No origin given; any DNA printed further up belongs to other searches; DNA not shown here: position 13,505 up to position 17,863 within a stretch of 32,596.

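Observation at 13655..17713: Stand-alone SIR2_2 domain fused to a 1000-residue TPR solenoid: candidate NAD+-depleting sensor-effector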

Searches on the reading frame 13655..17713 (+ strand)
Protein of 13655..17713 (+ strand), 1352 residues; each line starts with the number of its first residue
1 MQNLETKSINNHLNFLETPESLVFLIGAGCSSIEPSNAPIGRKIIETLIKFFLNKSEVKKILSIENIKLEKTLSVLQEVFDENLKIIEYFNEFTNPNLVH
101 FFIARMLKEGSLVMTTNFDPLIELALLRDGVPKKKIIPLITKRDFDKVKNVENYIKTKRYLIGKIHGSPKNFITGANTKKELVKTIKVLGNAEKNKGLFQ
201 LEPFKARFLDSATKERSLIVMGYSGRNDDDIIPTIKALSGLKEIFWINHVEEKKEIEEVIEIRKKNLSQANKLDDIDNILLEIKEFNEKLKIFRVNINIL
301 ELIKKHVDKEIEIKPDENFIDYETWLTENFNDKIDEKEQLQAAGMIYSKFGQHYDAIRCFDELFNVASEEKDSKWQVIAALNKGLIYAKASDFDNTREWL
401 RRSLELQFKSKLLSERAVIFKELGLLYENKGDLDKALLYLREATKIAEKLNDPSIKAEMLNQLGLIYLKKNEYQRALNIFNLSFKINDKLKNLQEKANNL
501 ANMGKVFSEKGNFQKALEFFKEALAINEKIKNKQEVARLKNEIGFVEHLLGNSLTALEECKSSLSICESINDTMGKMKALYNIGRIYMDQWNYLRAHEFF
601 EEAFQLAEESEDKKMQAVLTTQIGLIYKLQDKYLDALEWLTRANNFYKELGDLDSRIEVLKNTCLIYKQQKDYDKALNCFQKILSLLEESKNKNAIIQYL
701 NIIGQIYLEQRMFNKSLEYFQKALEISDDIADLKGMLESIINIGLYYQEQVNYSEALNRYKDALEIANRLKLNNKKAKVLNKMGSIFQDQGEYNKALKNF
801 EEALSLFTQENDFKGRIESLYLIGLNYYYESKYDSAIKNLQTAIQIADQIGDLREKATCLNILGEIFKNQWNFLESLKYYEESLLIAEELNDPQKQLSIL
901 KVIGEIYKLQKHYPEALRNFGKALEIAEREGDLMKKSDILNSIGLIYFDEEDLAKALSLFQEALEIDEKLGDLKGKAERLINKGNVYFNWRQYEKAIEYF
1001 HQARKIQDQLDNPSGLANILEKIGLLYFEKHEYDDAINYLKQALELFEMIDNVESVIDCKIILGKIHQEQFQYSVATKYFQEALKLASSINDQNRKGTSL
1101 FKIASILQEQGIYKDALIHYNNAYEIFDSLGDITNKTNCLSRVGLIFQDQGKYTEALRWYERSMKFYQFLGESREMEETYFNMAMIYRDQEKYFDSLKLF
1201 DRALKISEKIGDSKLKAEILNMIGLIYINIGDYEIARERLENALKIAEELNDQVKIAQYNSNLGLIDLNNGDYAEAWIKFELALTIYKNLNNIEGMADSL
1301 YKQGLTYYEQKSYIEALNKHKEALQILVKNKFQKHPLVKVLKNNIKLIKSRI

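Call 5: search_protein_families(library=pfam, proteins=[window:13655-17713:+], max_evalue=0.01)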
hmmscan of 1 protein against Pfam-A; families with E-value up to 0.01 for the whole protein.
window:13655-17713:+ (1352 aa): 25 families
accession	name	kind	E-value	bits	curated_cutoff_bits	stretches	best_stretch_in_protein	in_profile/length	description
PF13424.12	TPR_12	-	6e-131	427.3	30.1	15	1176-1249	2-77/77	Tetratricopeptide repeat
PF07719.23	TPR_2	-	7.8e-92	294.4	27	11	578-609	2-33/34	Tetratricopeptide repeat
PF00515.34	TPR_1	-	1.5e-82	268.8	27.8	9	978-1006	2-30/34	Tetratricopeptide repeat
PF13374.12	TPR_10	-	8e-60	197.7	27.5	4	1138-1168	3-33/42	Tetratricopeptide repeat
PF13181.12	TPR_8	-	4.4e-52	170.3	25.7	4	1217-1248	1-32/34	Tetratricopeptide repeat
PF17874.7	TPR_MalT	-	1.5e-44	153.1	45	6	921-1088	25-192/336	MalT-like TPR region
PF13176.12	TPR_7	-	9.4e-37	122.4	27.9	0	500-528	2-30/36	Tetratricopeptide repeat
PF14938.12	SNAP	-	1.6e-35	123.4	25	6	1073-1248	51-227/282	Soluble NSF attachment protein, SNAP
PF13432.12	TPR_16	-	6.5e-27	94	32.7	0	1222-1287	2-61/65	Tetratricopeptide repeat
PF13428.12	TPR_14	-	7.5e-20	69.9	23.5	0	421-446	5-30/44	Tetratricopeptide repeat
PF13414.12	TPR_11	-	2.2e-18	66.1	26.8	0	784-806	1-23/42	TPR repeat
PF13174.12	TPR_6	-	1.3e-12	47.9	26.3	0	818-845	1-28/33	Tetratricopeptide repeat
PF10602.15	RPN7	-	3.1e-12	47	29.6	0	669-809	8-138/174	26S proteasome subunit RPN7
PF20308.4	TPR-S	-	2.1e-10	41.5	27.6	0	793-878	2-69/102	Tetratricopeptide Repeats-Sensor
PF12895.13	ANAPC3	-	8.5e-10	39.2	27.2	0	789-849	1-55/82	Anaphase-promoting complex, cyclosome, subunit 3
PF13289.12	SIR2_2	-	2.5e-08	34.6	24.5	1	112-236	2-106/141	SIR2-like domain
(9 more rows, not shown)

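Call 6: search_protein_families(library=padloc, proteins=[window:13655-17713:+], max_evalue=0.1)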
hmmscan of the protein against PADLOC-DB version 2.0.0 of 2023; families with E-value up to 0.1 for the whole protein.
window:13655-17713:+ (1352 aa): 6 families
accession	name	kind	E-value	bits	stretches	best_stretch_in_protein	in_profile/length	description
PDLC01169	TPR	-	3.8e-62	207.9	9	940-1053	112-224/252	TPR repeats containing protein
PDLC01171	TPR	-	3.3e-17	60.7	2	418-564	142-280/504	TPR repeats containing protein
PDLC02419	Aga_SIR2-PNTD1-PNTD2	-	1.6e-10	38.3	1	95-310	103-296/558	Class I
PDLC05012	PDC-S39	-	3.4e-10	37.3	1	475-543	197-265/615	-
PDLC02401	Aga_SIR2-PNTD1-PNTD2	-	2.7e-09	34.4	1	95-310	76-269/524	Class I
PDLC05060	PDC-S65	-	3.8e-07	27.4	1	94-265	29-179/503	-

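Call 7: search_protein_families(library=ncbifam, proteins=[window:13655-17713:+], max_evalue=0.01)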
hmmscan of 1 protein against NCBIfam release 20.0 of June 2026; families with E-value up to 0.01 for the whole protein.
window:13655-17713:+ (1352 aa): 20 families
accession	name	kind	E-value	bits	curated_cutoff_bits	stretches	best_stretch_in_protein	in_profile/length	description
NF041717.1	HaaA_phane_TPR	equivalog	1.3e-92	311.4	1125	5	791-1091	566-866/882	cyclophane-containing RiPP biosynthesis TPR protein HaaT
NF053520.1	HK_Porph_FimS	equivalog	5.8e-77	259.4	600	6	494-682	121-309/618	sensor histidine kinase FimS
NF053617.1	SARPRegAfsRStmc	equivalog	2.6e-50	171.3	1430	5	1060-1252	779-971/986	SARP-family global regulator AfsR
NF053779.1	BT3442_fam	equivalog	3e-43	148.4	940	6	741-884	106-249/563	BT3442 family protein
NF002725.1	PRK02603.1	equivalog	4.4e-41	140.8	143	6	773-851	31-106/173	photosystem I assembly protein Ycf3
NF040959.1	MamA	equivalog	2.9e-32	111.8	200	7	332-446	66-168/204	magnetosome protein MamA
NF052312.1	T9SS_PorW_SprE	equivalog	6.8e-29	101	250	5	343-478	222-349/716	type IX secretion system periplasmic lipoprotein PorW/SprE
TIGR02521.1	type_IV_pilW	equivalog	2e-27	96.3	154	4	823-1002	37-194/234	type IV pilus biogenesis/stability protein PilW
TIGR02917.1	PEP_TPR_lipo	equivalog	1.1e-26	93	312.2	4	578-928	364-666/899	XrtA/PEP-CTERM system TPR-repeat protein PrsT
NF053720.1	NsdA_fam_reg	subfamily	1.3e-24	87.5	75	1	396-480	180-264/432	NsdA family TPR-like regulatory protein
NF040586.1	FxSxx_TPR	equivalog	6.2e-18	64.7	300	3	1100-1347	431-690/830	FxSxx-COOH system tetratricopeptide repeat protein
TIGR00540.1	TPR_hemY_coli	hypoth_equivalog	1.5e-17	63.5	142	1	445-523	314-385/385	heme biosynthesis-associated TPR protein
NF047507.1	TPR_BatC_Lepto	exception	4.3e-16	59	175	0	349-407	70-126/214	TPR repeat-containing protein BatC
TIGR02795.1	tol_pal_ybgF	equivalog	9.2e-14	52.1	90.1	0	1023-1120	8-99/119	tol-pal system protein YbgF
NF033762.1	social_mot_Tgl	equivalog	1.9e-12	47.1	225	1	711-847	45-166/252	social motility TPR repeat lipoprotein Tgl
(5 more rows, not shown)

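Call 80: predict_structure(alignment_id=A4)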
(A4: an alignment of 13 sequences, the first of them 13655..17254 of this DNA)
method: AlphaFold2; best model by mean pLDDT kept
length: 1200 residues; sequences in the alignment: 13
mean_pLDDT: 87.5   pTM: 0.49
mean pLDDT of the five models: 87.5, 86.9, 85.5, 85.3, 83.9
residues with pLDDT >= 90: 597; 70-90: 540; 50-70: 43; < 50: 20
segments of 3 or more residues with pLDDT < 50: 1-7, 194-199, 268-271
pLDDT, mean of each block of 10 residues (from residue 1): 42 70 86 76 88 89 83 87 83 87 90 89 91 93 86 88 89 88 79 47 74 88 65 73 87 72 60 71 80 86 73 73 87 83 91 91 93 90 89 88 85 84 88 90 91 88 93 94 91 89 94 95 91 90 95 93 91 90 94 93 92 91 94 93 92 87 88 87 85 86 87 89 90 88 89 93 94 93 94 95 95 92 94 94 93 91 91 91 94 92 92 94 95 93 95 95 96 93 94 94 93 90 93 94 94 89 90 88 89 84 85 88 87 84 90 91 83 76 91 87
secondary structure, 60 per line:
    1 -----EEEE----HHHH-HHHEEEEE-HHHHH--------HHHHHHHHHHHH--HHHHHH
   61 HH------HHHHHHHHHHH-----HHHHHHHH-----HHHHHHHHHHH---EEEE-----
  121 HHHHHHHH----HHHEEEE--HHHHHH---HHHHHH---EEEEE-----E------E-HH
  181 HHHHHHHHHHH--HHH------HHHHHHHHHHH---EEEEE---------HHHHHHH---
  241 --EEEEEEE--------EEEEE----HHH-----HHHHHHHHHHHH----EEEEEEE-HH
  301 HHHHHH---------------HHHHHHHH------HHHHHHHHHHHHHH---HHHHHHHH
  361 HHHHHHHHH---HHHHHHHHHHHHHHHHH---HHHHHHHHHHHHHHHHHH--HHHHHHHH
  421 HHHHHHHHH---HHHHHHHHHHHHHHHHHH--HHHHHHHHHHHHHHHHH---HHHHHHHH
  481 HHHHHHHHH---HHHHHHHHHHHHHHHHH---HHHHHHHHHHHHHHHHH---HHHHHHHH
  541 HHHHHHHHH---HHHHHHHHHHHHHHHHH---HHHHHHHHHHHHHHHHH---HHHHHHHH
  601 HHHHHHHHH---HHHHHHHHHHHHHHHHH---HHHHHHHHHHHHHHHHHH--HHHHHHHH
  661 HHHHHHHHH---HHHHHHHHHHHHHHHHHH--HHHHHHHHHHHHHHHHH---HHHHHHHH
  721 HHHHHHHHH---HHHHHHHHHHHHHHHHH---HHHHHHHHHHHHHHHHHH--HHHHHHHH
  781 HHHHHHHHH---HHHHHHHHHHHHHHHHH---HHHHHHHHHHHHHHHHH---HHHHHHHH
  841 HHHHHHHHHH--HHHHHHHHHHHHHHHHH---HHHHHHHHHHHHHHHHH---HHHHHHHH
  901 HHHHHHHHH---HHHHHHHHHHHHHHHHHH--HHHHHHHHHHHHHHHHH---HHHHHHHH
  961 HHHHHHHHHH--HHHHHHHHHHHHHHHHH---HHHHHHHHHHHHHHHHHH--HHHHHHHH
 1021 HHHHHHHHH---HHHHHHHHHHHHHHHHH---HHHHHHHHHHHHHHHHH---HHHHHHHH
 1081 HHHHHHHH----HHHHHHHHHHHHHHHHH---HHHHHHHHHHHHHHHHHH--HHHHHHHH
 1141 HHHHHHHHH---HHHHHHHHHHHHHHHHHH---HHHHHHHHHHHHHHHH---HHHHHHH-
elements in order (helices of 4 or more, strands of 3 or more residues): E6-9 H14-17 E22-26 H28-32 H41-52 H55-62 H69-79 H85-92 H98-108 E112-115 H121-128 E136-139 H142-147 H151-156 E160-164 H179-191 H203-213 E217-221 H231-237 E243-249 E258-262 H275-286 E291-297 H299-306 H322-329 H336-349 H353-369 H373-389 H393-410 H413-429 H433-450 H453-469 H473-489 H493-509 H513-529 H533-549 H553-569 H573-589 H593-609 H613-629 H633-650 H653-669 H673-690 H693-709 H713-729 H733-749 H753-770 H773-789 H793-809 H813-829 H833-850 H853-869 H873-889 H893-909 H913-930 H933-949 H953-970 H973-989 H993-1010 H1013-1029 H1033-1049 H1053-1069 H1073-1088 H1093-1109 H1113-1130 H1133-1149 H1153-1170 H1174-1189 H1193-1199

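Call 82: fold_search(model_id=the predicted structure, library=pdb)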
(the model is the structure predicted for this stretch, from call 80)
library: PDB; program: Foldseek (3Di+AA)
matches with E <= 10: 1513; with E <= 0.001: 491
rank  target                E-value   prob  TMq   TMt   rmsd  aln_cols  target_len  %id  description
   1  9rtt_Q                5.4e-18  1.00  0.26  0.34  26.2       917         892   17  Activated Elongation Complex with IWS1 and ELOF1 (released 2025-09-03)
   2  9hvq_Q                8.4e-18  1.00  0.26  0.34  28.2       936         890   16  Structure of the transcribing Pol II-DSIF-PAF-SPT6-RECQL5 complex (released 2025-07-16)
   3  8fgw_D                2.4e-16  1.00  0.24  0.22  27.8      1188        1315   14  Human IFT-A complex structures provide molecular insights into ciliary transport (released 2023-02-22)
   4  8bbg_D                6.8e-16  1.00  0.21  0.19  27.1      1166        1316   14  Structure of the IFT-A complex; anterograde IFT-A train model (released 2022-12-21)
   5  4buj_F                1.9e-15  1.00  0.21  0.19  25.2      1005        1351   12  Crystal structure of the S. cerevisiae Ski2-3-8 complex (released 2013-08-28)
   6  7dkh_I                2.7e-15  1.00  0.24  0.30  23.3       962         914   16  Crystal structure of the Ctr9/Paf1/Cdc73/Rtf1 quaternary complex (released 2021-11-24)
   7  4buj_B                3.4e-15  1.00  0.27  0.24  22.6      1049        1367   13  Crystal structure of the S. cerevisiae Ski2-3-8 complex (released 2013-08-28)
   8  7xn7_q                3.4e-15  1.00  0.25  0.30  30.5       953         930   17  RNA polymerase II elongation complex containing Spt4/5, Elf1, Spt6, Spn1 and Paf1C (released 2022-09-07)
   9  7qdz_B                4.1e-15  1.00  0.20  0.20  30.2      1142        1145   13  80S-bound human SKI complex in the closed state (released 2022-02-09)
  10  7dkh_A                4.4e-15  1.00  0.24  0.29  22.2       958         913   16  Crystal structure of the Ctr9/Paf1/Cdc73/Rtf1 quaternary complex (released 2021-11-24)
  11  9g8r_B                8.5e-15  1.00  0.22  0.23  27.6      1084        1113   12  human SKI7-SKI238 complex in the open state (released 2024-10-16)
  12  8q9t_E                1.5e-14  1.00  0.22  0.24  26.5      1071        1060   12  CryoEM structure of a S. Cerevisiae Ski238 complex bound to RNA (released 2023-11-29)
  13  7qdr_B                2.0e-14  1.00  0.21  0.20  28.7      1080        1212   12  Apo human SKI complex in the closed state (released 2022-02-02)
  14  7qds_B                2.1e-14  1.00  0.26  0.30  25.7      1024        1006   13  Apo human SKI complex in the open state (released 2022-02-02)
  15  6af0_A                7.9e-14  1.00  0.24  0.30  21.2       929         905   14  Structure of Ctr9, Paf1 and Cdc73 ternary complex from Myceliophthora thermophila (released 2018-09-19)
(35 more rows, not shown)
